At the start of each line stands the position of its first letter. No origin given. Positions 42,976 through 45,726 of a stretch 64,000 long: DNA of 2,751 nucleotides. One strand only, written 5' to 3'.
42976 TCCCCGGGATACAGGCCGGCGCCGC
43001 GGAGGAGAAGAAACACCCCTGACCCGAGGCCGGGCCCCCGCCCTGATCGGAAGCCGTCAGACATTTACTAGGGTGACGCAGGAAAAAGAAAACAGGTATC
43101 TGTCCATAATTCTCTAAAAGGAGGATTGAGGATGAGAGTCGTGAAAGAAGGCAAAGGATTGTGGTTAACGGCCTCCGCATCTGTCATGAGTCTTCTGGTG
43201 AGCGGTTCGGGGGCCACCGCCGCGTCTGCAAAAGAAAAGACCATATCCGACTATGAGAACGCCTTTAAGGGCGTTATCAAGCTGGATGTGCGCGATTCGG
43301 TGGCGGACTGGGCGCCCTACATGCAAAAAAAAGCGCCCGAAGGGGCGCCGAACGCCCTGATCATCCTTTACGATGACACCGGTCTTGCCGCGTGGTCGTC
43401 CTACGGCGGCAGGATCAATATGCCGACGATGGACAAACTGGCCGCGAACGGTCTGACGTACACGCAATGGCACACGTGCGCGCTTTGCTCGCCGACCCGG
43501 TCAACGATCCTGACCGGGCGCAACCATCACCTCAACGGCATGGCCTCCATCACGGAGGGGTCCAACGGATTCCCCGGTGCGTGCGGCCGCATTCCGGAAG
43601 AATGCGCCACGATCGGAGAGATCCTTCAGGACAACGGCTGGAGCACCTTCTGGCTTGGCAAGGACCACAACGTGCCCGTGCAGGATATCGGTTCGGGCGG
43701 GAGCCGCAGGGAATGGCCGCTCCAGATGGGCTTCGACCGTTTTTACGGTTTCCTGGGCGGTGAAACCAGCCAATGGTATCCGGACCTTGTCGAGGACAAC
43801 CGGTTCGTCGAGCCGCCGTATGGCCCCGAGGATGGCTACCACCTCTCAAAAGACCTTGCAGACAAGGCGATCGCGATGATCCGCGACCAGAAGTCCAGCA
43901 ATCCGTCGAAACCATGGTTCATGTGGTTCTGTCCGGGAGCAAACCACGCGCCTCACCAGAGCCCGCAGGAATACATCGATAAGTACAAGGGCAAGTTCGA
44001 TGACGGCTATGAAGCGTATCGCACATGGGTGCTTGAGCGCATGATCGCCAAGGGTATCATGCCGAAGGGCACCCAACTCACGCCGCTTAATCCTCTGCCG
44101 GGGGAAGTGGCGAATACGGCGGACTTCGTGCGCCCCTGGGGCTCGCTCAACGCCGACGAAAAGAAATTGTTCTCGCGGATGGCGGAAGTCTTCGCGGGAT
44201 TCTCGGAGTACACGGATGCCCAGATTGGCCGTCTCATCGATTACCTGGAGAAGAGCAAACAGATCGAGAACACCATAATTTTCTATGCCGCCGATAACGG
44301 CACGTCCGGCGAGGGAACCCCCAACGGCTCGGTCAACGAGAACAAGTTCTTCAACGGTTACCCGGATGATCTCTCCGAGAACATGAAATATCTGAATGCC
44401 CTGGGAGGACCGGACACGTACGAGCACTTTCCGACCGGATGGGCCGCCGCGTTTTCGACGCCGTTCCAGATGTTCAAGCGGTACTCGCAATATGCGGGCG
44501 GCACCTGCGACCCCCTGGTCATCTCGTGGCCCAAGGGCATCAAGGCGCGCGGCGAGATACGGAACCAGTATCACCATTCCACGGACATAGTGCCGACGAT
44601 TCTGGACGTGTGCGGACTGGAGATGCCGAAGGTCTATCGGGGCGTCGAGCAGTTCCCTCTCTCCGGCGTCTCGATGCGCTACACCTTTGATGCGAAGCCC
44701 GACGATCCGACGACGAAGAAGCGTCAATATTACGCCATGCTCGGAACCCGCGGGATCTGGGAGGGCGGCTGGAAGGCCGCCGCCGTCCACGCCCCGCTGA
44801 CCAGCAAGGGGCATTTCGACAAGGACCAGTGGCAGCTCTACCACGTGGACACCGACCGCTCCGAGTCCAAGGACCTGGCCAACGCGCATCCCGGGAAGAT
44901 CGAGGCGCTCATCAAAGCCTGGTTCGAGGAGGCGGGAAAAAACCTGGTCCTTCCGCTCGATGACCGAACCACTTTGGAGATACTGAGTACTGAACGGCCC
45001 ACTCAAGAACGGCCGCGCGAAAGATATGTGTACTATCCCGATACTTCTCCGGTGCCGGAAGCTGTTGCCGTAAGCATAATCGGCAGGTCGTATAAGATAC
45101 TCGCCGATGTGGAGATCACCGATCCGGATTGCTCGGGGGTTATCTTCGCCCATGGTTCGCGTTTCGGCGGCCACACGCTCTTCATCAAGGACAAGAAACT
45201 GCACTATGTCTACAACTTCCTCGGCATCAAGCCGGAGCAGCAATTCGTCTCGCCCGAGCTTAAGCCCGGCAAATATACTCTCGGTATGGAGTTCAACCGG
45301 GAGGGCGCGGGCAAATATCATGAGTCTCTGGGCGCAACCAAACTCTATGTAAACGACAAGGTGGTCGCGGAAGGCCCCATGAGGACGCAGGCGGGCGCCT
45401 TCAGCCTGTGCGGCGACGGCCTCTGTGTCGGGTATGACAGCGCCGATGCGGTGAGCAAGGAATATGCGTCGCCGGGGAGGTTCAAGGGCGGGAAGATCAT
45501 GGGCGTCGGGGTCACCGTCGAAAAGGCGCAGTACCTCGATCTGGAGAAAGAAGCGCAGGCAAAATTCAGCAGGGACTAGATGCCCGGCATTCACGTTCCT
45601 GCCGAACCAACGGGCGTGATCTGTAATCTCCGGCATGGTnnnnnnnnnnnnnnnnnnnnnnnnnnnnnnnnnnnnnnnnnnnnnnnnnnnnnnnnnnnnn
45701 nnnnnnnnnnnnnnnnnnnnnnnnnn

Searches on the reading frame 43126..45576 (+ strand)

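Call 20: search_protein_families(library=pfam, proteins=[window:43126-45576:+], max_evalue=0.001)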
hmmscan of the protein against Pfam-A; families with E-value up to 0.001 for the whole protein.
window:43126-45576:+ (817 aa): 2 families
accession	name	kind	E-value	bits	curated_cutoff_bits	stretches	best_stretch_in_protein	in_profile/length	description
PF00884.28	Sulfatase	-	5.3e-59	200.4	25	1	75-497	1-300/301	Sulfatase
PF16347.10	SGSH_C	-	1.2e-06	29.2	29.3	1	456-512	12-67/154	N-sulphoglucosamine sulphohydrolase, C-terminal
